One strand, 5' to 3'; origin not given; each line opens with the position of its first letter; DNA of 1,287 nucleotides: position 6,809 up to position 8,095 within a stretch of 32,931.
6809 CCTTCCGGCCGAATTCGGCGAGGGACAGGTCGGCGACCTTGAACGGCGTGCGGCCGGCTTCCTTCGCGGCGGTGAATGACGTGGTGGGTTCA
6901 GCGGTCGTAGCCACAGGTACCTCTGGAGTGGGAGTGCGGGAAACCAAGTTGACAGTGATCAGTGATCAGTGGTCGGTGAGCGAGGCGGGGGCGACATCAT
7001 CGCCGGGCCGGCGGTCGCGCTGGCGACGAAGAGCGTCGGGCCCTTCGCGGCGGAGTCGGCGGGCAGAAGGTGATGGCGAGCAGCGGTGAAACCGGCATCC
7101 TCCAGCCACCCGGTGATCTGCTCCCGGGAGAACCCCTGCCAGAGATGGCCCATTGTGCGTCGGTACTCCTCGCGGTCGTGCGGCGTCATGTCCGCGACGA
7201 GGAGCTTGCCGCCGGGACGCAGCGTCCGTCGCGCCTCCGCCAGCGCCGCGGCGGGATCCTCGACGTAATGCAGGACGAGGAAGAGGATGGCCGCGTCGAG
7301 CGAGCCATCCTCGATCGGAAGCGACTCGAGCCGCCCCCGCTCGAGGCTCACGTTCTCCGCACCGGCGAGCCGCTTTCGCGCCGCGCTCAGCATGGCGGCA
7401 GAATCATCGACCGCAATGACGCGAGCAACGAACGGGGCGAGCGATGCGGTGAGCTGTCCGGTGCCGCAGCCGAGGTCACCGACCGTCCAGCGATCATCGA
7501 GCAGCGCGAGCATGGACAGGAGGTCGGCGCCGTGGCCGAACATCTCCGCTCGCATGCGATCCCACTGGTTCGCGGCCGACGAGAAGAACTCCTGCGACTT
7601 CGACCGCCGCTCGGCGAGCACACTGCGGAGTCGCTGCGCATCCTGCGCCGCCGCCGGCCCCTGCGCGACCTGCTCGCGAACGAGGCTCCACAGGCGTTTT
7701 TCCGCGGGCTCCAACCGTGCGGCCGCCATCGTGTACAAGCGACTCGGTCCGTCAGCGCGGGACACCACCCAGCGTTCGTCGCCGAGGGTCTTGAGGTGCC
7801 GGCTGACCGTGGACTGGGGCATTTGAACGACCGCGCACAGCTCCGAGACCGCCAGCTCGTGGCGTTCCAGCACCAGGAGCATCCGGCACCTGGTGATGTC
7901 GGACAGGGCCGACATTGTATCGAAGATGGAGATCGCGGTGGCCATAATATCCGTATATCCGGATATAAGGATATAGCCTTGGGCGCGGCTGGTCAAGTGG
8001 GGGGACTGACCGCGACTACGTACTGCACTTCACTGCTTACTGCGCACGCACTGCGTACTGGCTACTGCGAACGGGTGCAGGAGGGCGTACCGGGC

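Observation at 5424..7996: SahR-like ArsR-methyltransferase regulator with a 28-bp palindromic operator directly upstream of ahcY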

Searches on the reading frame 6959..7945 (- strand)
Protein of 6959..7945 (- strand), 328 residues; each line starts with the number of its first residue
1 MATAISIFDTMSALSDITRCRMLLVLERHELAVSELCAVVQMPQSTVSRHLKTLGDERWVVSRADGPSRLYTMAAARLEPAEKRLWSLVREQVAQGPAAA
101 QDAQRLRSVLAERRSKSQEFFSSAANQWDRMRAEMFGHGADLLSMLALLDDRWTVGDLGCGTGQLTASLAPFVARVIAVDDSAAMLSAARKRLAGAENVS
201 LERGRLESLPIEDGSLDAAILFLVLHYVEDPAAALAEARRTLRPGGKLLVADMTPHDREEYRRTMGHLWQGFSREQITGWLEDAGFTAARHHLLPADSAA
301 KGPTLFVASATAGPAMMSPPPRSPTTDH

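Call 6: search_protein_families(library=pfam, proteins=[window:6959-7945:-])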
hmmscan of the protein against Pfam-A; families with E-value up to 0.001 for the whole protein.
window:6959-7945:- (328 aa): 14 families
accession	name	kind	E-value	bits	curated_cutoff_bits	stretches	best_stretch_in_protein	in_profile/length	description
PF08241.18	Methyltransf_11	-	1.1e-25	90.5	21.2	1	157-250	2-95/95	Methyltransferase domain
PF13649.12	Methyltransf_25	-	6.2e-22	78.5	27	1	157-246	3-97/97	Methyltransferase domain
PF13847.12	Methyltransf_31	-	5.8e-19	68.7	27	1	153-254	5-113/145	Methyltransferase domain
PF08242.18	Methyltransf_12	-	1.5e-17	64.6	30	1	157-248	2-98/98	Methyltransferase domain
PF13489.12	Methyltransf_23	-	5.5e-16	59.2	27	1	141-288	11-161/164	Methyltransferase domain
PF01209.24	Ubie_methyltran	-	2e-12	47.4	20.1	1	116-255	8-156/233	ubiE/COQ5 methyltransferase family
PF01022.26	HTH_5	-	5.7e-11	42.6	22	1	18-58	3-43/47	Bacterial regulatory protein, arsR family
PF12802.13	MarR_2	-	5.6e-07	30.1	27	1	19-66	7-56/61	MarR family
PF05148.21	Methyltransf_8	-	1.4e-06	28.8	27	1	151-254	72-160/219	Hypothetical methyltransferase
PF12840.13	HTH_20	-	3.7e-06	27.2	27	1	14-54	1-42/51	Helix-turn-helix domain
PF25213.1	HVO_A0261_N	-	1.4e-05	25.3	35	1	18-65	12-58/86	HVO_A0261 N-terminal domain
PF09339.16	HTH_IclR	-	5e-05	23.4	22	1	28-61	16-49/52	IclR helix-turn-helix domain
PF00891.24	Methyltransf_2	-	8.5e-05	22.4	22.3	1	141-260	53-175/210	O-methyltransferase domain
PF05175.20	MTS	-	9e-05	22.6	23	1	149-250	27-138/170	Methyltransferase small domain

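Call 7: search_protein_families(library=ncbifam, proteins=[window:6959-7945:-])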
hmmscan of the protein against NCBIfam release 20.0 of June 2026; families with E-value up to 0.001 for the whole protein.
window:6959-7945:- (328 aa): 44 families (the best 25 are shown)
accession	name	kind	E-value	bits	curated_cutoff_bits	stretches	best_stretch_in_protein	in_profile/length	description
NF045667.1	MTase_DVU1556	equivalog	3.9e-21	75.5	155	1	147-288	18-162/213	DVU_1556 family methyltransferase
NF043040.1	corrin_prot_MT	hypoth_equivalog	4.4e-18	65.5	180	1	152-255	42-152/216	corrinoid protein-associated methyltransferase CpaM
NF033788.1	HTH_metalloreg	subfamily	1e-16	60.5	55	1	9-79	3-74/77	metalloregulator ArsR/SmtB family transcription factor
NF047649.1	MTase_UXPK_star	exception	2e-16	59.8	460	1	153-253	79-184/283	methyltransferase/UXPK-star double selenoprotein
NF008823.0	PRK11873.1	subfamily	6.3e-16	58.7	263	1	135-287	61-224/272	arsenite methyltransferase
NF001244.0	PRK00216.1-5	equivalog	7.6e-16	58.1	216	1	152-259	50-162/236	bifunctional demethylmenaquinone methyltransferase/2-methoxy-6-polyprenyl-1,4-benzoquinol methylase UbiE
TIGR02072.1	BioC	equivalog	9.1e-16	58.4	184.95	1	140-286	21-171/244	malonyl-ACP O-methyltransferase BioC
TIGR01934.1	MenG_MenH_UbiE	subfamily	9.7e-16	57.7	158.35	1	151-258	39-149/223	ubiquinone/menaquinone biosynthesis methyltransferase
NF001241.0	PRK00216.1-2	equivalog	1.2e-13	51.3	327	1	154-261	54-158/231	demethylmenaquinone methyltransferase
NF007610.0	PRK10258.1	equivalog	1.5e-13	50.6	342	1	121-259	13-147/251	malonyl-ACP O-methyltransferase BioC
NF041537.1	ArsM_AhpD_UU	exception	3.4e-13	49.1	510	1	154-253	79-183/345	arsenite methyltransferase/AhpD domain selenoprotein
NF041536.1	ArsM_DUF2284_UU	exception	1.9e-12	46.3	575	1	153-254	78-184/459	arsenite methyltransferase/DUF2284 domain selenoprotein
NF052510.1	methyltran_MpqE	exception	8.4e-11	41.7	335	1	149-260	44-161/234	methyl-plastoquinone biosynthesis methyltransferase MpqE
TIGR01983.1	UbiG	equivalog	2.3e-10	40.2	102.95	1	153-253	51-154/228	bifunctional 2-polyprenyl-6-hydroxyphenol methylase/3-demethylubiquinol 3-O-methyltransferase UbiG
NF001240.0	PRK00216.1-1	equivalog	3.9e-10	39.2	378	1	114-253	22-171/251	bifunctional demethylmenaquinone methyltransferase/2-methoxy-6-polyprenyl-1,4-benzoquinol methylase UbiE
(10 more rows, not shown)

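Call 18: find_homologous_proteins(query=window:6959-7945:-)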
Query window:6959-7945:- (328 aa): 7589 proteins with E <= 0.001 among 8000 candidates; the best 120 are listed.
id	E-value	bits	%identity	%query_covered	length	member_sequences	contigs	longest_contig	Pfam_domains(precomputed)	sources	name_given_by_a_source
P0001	2.1e-185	633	92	95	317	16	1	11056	PF13847.13,PF13489.13,PF12840.14,PF13649.13,PF01022.27,PF05148.22,PF12802.14,PF01209.25,PF08241.19,PF25213.2,PF08242.19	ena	-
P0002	6.8e-178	609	89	95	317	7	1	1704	PF13847.13,PF13489.13,PF12840.14,PF13649.13,PF01022.27,PF05148.22,PF12802.14,PF01209.25,PF08241.19,PF25213.2,PF08242.19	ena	-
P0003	5.5e-177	606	88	95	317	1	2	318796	PF13847.13,PF13489.13,PF12840.14,PF13649.13,PF01022.27,PF05148.22,PF12802.14,PF01209.25,PF08241.19,PF25213.2,PF08242.19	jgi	jgi:ArsR family transcriptional regulator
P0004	7.7e-176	602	88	93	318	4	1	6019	PF13489.13,PF01022.27,PF09339.17,PF12802.14,PF08241.19,PF25213.2,PF13847.13,PF12840.14,PF13649.13,PF05148.22,PF01209.25,PF08242.19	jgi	jgi:ubiquinone/menaquinone biosynthesis C-methylase UbiE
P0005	1.0e-173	595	88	95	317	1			PF13847.13,PF13489.13,PF12840.14,PF13649.13,PF01022.27,PF12802.14,PF01209.25,PF08241.19,PF25213.2,PF08242.19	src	-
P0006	4.8e-173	593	88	95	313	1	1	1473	PF13489.13,PF01022.27,PF09339.17,PF12802.14,PF08241.19,PF25213.2,PF13847.13,PF12840.14,PF05175.21,PF13649.13,PF05148.22,PF00891.25,PF01209.25,PF08242.19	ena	-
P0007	2.9e-172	590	87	95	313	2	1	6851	PF13489.13,PF01022.27,PF09339.17,PF12802.14,PF08241.19,PF25213.2,PF13847.13,PF12840.14,PF05175.21,PF13649.13,PF05148.22,PF00891.25,PF01209.25,PF08242.19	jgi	jgi:ubiquinone/menaquinone biosynthesis C-methylase UbiE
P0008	6.8e-172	589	87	95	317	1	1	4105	PF13847.13,PF13489.13,PF12840.14,PF13649.13,PF01022.27,PF05148.22,PF12802.14,PF01209.25,PF08241.19,PF25213.2,PF08242.19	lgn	-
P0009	1.2e-171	588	87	95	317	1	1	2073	PF13847.13,PF13489.13,PF12840.14,PF13649.13,PF01022.27,PF05148.22,PF12802.14,PF01209.25,PF08241.19,PF25213.2,PF08242.19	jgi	-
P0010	3.1e-171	587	86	95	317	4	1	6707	PF13847.13,PF13489.13,PF12840.14,PF13649.13,PF01022.27,PF05148.22,PF12802.14,PF01209.25,PF08241.19,PF25213.2,PF08242.19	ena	-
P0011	6.2e-171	586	86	95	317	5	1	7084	PF13847.13,PF13489.13,PF12840.14,PF13649.13,PF01022.27,PF05148.22,PF12802.14,PF01209.25,PF08241.19,PF08242.19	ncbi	-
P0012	7.0e-171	586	87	95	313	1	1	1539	PF13489.13,PF01022.27,PF09339.17,PF12802.14,PF08241.19,PF25213.2,PF13847.13,PF12840.14,PF05175.21,PF13649.13,PF05148.22,PF00891.25,PF01209.25,PF08242.19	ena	-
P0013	2.9e-169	581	85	95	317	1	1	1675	PF13847.13,PF13489.13,PF12840.14,PF13649.13,PF01022.27,PF05148.22,PF12802.14,PF01209.25,PF08241.19,PF08242.19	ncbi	-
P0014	3.5e-169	580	86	95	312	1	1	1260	PF13489.13,PF01022.27,PF09339.17,PF12802.14,PF08241.19,PF25213.2,PF13847.13,PF12840.14,PF05175.21,PF13649.13,PF05148.22,PF00891.25,PF01209.25,PF08242.19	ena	-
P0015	8.4e-169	579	84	95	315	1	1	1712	PF13847.13,PF13489.13,PF12840.14,PF13649.13,PF01022.27,PF12802.14,PF01209.25,PF08241.19,PF25213.2,PF08242.19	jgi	jgi:ArsR family transcriptional regulator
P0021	3.9e-158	544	79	95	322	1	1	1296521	PF13847.13,PF13489.13,PF12840.14,PF13649.13,PF01022.27,PF05148.22,PF12802.14,PF01209.25,PF08241.19,PF08242.19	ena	-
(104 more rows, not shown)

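Call 19: search_solved_structures(query=window:6959-7945:-, max_evalue=0.001)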
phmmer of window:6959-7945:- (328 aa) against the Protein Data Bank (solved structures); distinct sequences matched with E-value up to 0.001: 51.
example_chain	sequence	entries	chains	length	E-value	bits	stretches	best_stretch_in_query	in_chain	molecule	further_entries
2yqz_A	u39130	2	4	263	5.3e-12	49.2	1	124-279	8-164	Hypothetical protein TTHA0223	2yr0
3ccf_A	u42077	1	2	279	1.6e-11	47.6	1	131-249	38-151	Cyclopropane-fatty-acyl-phospholipid synthase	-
1vl5_A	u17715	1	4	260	2.8e-11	46.8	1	134-260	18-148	unknown conserved protein BH2331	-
2gs9_A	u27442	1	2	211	8.6e-11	45.3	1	148-253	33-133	Hypothetical protein TT1324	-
1xxl_A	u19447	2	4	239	1.2e-10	44.7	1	152-257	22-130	YcgJ protein | ycgJ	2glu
1vlm_A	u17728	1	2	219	3.2e-10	43.4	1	121-261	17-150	SAM-dependent methyltransferase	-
3l8d_A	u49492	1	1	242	3.6e-10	43.2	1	118-257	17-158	Methyltransferase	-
3bus_A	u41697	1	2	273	1.4e-09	41.3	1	144-253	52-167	Methyltransferase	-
5wp5_A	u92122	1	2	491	2.8e-09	40.3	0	154-255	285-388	Phosphomethylethanolamine N-methyltransferase 2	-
9fce_A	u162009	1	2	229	1.2e-08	38.2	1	152-250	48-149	SAM dependent methyltransferase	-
5wp4_A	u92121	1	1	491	1.2e-08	38.2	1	155-287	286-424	Phosphoethanolamine N-methyltransferase 1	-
3mgg_A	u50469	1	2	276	1.9e-08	37.5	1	155-251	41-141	Methyltransferase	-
9sot_A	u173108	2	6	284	3.1e-08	36.9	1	157-252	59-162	Class I SAM-dependent methyltransferase | Methyltransferase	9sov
6uv6_A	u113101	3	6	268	3.4e-08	36.7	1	142-268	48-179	D-glucose O-methyltransferase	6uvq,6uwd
6f5z_A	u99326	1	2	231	4.2e-08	36.4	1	118-298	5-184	24-sterol C-methyltransferase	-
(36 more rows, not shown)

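Call 24: find_encoding_contigs(protein=window:6959-7945:-, flank=10000, max_places=3)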
Protein window:6959-7945:- (328 aa): 1 contig read that carries it; 1 place shown.
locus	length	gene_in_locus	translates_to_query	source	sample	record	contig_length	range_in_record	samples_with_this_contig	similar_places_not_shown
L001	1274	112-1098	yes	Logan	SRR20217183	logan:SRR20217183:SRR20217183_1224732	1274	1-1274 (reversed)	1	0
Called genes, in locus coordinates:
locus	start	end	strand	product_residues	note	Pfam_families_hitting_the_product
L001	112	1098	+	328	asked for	PF01022:HTH_5, PF12802:MarR_2 (weak), PF01209:Ubie_methyltran, PF13489:Methyltransf_23, PF13847:Methyltransf_31, PF08241:Methyltransf_11, PF08242:Methyltransf_12, PF13649:Methyltransf_25, +3 more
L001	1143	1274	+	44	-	?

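Call 25: find_encoding_contigs(protein=P0021, flank=10000, max_places=2)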
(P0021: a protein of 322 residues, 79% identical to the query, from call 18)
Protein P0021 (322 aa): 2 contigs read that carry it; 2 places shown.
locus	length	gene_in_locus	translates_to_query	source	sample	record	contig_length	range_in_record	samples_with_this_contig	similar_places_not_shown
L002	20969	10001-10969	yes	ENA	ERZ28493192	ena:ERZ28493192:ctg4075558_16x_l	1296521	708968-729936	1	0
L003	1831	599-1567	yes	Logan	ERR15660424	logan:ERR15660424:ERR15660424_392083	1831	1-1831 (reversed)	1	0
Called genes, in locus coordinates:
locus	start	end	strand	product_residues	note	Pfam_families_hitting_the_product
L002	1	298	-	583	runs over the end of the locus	PF16962:ABC_export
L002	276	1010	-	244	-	PF00005:ABC_tran, PF13304:AAA_21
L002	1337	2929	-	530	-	PF00890:FAD_binding_2 (weak), PF01266:DAO, PF01593:Amino_oxidase (faint), PF07992:Pyr_redox_2 (faint), PF12831:FAD_oxidored (weak), PF13450:NAD_binding_8, PF00355:Rieske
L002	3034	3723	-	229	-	PF00691:OmpA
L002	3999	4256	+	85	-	-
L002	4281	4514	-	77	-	-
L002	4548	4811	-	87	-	-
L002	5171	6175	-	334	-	PF03060:NMO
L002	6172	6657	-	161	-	PF14539:DUF4442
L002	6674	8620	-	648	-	PF05960:DUF885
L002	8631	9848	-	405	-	PF25046:DUF7790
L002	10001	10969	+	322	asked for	PF01022:HTH_5, PF12802:MarR_2, PF12840:HTH_20, PF01209:Ubie_methyltran, PF13489:Methyltransf_23, PF13847:Methyltransf_31, PF08241:Methyltransf_11, PF08242:Methyltransf_12, +2 more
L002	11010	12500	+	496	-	PF05221:AdoHcyase, PF02254:TrkA_N (faint), PF00670:AdoHcyase_NAD, PF02826:2-Hacid_dh_C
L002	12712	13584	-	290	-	-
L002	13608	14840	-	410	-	PF00817:IMS, PF21999:IMS_HHH_1 (weak), PF11799:IMS_C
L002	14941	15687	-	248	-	PF18979:DUF5715, PF01476:LysM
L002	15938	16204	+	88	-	-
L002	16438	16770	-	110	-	-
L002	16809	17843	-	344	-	PF00487:FA_desaturase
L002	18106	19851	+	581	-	PF01019:G_glu_transpept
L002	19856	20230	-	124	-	-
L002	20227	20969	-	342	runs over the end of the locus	PF00144:Beta-lactamase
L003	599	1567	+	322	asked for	PF01022:HTH_5, PF12802:MarR_2, PF12840:HTH_20, PF01209:Ubie_methyltran, PF13489:Methyltransf_23, PF13847:Methyltransf_31, PF08241:Methyltransf_11, PF08242:Methyltransf_12, +2 more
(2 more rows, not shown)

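Call 26: find_encoding_contigs(protein=P0003, flank=10000, max_places=2)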
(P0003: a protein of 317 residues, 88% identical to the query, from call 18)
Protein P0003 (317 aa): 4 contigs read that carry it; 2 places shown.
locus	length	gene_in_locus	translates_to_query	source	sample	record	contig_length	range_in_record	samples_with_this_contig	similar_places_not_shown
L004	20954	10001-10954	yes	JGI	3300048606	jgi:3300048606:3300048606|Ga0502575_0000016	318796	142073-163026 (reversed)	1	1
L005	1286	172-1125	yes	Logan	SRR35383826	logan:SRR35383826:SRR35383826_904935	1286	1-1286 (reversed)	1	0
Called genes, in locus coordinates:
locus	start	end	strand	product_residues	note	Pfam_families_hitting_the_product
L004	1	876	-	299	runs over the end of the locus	PF03446:NAD_binding_2, PF03807:F420_oxidored (faint), PF00393:6PGD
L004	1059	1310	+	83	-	-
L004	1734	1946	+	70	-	PF00313:CSD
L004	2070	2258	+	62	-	PF01165:Ribosomal_S21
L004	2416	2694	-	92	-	-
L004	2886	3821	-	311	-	-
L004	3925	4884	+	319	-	PF00884:Sulfatase, PF01663:Phosphodiest, PF01676:Metalloenzyme (weak)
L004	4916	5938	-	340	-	PF00478:IMPDH (faint), PF03060:NMO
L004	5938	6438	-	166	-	PF14539:DUF4442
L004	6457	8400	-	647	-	PF05960:DUF885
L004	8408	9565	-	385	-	PF25046:DUF7790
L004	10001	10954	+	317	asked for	PF25213:HVO_A0261_N (weak), PF01022:HTH_5, PF01209:Ubie_methyltran, PF13489:Methyltransf_23, PF13847:Methyltransf_31, PF08241:Methyltransf_11, PF08242:Methyltransf_12, PF13649:Methyltransf_25, +3 more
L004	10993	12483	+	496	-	PF05221:AdoHcyase, PF00670:AdoHcyase_NAD, PF02826:2-Hacid_dh_C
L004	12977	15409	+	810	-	PF12704:MacB_PCD, PF02687:FtsX, PF12704:MacB_PCD, PF02687:FtsX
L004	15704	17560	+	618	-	PF01401:Peptidase_M2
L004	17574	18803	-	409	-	PF00817:IMS, PF21999:IMS_HHH_1, PF11799:IMS_C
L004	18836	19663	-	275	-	PF18979:DUF5715, PF01476:LysM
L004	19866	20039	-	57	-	-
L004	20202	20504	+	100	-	-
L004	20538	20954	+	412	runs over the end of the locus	PF02369:Big_1 (weak)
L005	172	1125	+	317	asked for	PF25213:HVO_A0261_N (weak), PF01022:HTH_5, PF01209:Ubie_methyltran, PF13489:Methyltransf_23, PF13847:Methyltransf_31, PF08241:Methyltransf_11, PF08242:Methyltransf_12, PF13649:Methyltransf_25, +3 more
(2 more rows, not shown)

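Call 40: search_protein_representatives(protein=window:6959-7945:-)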
Query: 328 residues. Proteins with E-value up to 0.001 (for the whole library): 65307; up to 1e-10: 4146; up to 1e-30: 586. The best 150 are listed.
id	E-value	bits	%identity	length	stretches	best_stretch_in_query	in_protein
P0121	2.3e-101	355.8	58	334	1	7-315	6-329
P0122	4.3e-100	351.7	53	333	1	6-324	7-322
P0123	2.2e-87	309.9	45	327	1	5-324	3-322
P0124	5.9e-86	305.2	51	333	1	6-311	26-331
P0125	4.6e-85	302.3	49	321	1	6-314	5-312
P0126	2.2e-83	296.8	48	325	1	6-315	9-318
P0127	2.5e-83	296.6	61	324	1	4-243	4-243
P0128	8.5e-83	294.9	57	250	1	3-250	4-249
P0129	3.1e-82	293.0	48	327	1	11-312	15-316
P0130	4.1e-82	292.6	48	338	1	5-310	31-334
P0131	4.8e-82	292.4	50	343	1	8-313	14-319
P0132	2.2e-81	290.2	50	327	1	7-309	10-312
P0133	1.6e-80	287.4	49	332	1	9-312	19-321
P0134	3.3e-80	286.4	47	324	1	7-309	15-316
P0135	8.7e-80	285.0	50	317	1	7-321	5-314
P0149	3.8e-75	269.8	41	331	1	4-317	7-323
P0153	1.4e-70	254.7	42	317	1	7-311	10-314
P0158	1.5e-69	251.4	40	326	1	9-316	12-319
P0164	8.6e-68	245.6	42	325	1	7-310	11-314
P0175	9.6e-65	235.6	40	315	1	6-311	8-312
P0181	4.1e-63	230.2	40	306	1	7-308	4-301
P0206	3.4e-57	210.8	40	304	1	10-311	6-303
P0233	6.6e-52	193.4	37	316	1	8-309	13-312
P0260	2.1e-48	181.9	33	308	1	7-308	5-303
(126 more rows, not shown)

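Call 41: list_cluster_members(proteins=[P0123, P0149, P0153, P0158, P0164, P0175, P0181, P0206, P0233, P0260])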
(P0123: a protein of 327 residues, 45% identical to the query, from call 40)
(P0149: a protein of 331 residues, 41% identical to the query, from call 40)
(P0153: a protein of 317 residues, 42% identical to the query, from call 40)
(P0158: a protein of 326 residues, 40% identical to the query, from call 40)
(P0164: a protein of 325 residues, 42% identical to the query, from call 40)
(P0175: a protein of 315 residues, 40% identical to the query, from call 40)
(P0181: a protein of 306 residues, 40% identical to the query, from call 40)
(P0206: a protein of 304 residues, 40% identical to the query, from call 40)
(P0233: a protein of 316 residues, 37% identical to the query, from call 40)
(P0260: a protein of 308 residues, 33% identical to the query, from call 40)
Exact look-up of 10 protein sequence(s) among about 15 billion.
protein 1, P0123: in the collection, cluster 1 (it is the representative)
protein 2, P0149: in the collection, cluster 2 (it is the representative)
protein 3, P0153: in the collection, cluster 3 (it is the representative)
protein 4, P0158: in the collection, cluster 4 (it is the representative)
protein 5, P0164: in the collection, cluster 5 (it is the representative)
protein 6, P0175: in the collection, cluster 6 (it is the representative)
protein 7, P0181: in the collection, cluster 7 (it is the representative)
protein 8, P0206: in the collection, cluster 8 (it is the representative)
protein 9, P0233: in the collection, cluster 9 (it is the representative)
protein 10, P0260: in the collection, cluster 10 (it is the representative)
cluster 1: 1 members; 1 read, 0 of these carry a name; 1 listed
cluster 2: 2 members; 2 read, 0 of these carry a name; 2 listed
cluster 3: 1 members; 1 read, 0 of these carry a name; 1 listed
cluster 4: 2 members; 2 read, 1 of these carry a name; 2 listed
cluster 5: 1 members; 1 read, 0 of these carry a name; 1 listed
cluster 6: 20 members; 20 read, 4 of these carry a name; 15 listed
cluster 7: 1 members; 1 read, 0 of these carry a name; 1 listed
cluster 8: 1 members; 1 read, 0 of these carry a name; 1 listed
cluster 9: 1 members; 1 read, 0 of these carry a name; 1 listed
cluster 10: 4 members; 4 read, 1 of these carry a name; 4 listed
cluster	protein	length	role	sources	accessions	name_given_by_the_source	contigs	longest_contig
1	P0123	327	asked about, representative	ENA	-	-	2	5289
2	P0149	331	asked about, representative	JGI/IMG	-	-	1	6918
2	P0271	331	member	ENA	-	-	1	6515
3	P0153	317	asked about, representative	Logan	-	-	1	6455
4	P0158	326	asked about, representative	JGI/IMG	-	ArsR family transcriptional regulator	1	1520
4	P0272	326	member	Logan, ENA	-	-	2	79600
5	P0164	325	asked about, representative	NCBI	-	-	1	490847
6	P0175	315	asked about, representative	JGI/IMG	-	-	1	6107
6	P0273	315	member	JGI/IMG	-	ArsR family transcriptional regulator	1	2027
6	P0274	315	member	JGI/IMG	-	ArsR family transcriptional regulator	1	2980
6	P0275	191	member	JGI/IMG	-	ubiquinone/menaquinone biosynthesis C-methylase UbiE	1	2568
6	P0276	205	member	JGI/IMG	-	ArsR family transcriptional regulator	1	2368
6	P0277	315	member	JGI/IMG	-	-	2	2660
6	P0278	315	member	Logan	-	-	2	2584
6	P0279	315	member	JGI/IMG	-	-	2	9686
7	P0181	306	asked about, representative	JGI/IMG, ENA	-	-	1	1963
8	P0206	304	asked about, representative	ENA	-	-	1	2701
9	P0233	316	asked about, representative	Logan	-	-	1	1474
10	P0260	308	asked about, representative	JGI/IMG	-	SAM-dependent methyltransferase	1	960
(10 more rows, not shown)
